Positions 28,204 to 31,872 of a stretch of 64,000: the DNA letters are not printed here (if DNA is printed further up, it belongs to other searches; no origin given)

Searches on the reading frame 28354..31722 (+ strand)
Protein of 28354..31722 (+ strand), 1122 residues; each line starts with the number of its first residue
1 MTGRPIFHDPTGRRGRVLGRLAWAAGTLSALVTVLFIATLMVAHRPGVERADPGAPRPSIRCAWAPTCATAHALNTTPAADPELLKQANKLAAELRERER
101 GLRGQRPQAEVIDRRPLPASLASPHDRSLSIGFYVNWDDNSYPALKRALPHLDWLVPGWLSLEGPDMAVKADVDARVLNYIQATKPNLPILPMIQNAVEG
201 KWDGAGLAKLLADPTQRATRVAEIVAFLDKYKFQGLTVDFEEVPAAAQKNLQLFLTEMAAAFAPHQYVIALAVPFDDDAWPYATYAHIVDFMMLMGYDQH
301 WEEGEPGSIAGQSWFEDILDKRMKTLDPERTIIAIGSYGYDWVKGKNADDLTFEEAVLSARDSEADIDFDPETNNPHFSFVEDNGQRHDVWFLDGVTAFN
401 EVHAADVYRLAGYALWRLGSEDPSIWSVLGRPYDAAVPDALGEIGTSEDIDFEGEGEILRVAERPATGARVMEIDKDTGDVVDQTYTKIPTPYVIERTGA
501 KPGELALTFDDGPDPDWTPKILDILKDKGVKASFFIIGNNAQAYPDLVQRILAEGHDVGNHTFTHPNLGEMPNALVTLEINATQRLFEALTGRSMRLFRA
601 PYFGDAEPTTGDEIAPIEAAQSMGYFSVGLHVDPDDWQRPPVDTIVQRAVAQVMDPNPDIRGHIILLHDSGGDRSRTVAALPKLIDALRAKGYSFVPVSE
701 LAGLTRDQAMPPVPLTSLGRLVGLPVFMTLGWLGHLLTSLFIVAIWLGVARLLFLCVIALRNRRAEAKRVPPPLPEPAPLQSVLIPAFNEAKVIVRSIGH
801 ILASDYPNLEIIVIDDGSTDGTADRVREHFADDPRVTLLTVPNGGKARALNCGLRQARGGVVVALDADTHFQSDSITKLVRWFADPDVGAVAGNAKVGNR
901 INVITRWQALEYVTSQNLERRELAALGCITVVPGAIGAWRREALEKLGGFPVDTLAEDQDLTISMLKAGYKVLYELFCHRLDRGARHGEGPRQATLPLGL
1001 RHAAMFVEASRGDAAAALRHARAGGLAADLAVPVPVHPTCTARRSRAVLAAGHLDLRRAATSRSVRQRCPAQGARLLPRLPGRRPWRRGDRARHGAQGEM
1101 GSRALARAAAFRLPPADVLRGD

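Call 62: search_protein_families(library=pfam, proteins=[window:28354-31722:+], max_evalue=0.0001)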
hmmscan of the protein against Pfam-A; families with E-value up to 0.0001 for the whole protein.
window:28354-31722:+ (1122 aa): 8 families
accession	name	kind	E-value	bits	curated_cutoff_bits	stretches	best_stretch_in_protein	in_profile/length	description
PF01522.26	Polysacc_deac_1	-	2e-34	118.7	23.1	1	502-602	6-105/124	Polysaccharide deacetylase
PF00535.33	Glycos_transf_2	-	3e-33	115.6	23.3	1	782-947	1-167/168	Glycosyl transferase family 2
PF13641.12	Glyco_tranf_2_3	-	2.6e-26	93.5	27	1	782-974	4-203/230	Glycosyltransferase like family 2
PF00704.34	Glyco_hydro_18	-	5.2e-17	62.9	29.6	1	132-419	4-315/317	Glycosyl hydrolases family 18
PF13632.12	Glyco_trans_2_3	-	5.2e-15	56.2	27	1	862-974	2-115/198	Glycosyl transferase family group 2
PF13506.12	Glyco_transf_21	-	1.8e-13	50.8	21.7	1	846-972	18-144/174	Glycosyl transferase family 21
PF03142.21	Chitin_synth_2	-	2.6e-07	30.1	27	1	858-947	201-292/527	Chitin synthase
PF10111.15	Glyco_tranf_2_2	-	2.4e-06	27.7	27.3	1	783-881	2-104/276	Glycosyltransferase like family 2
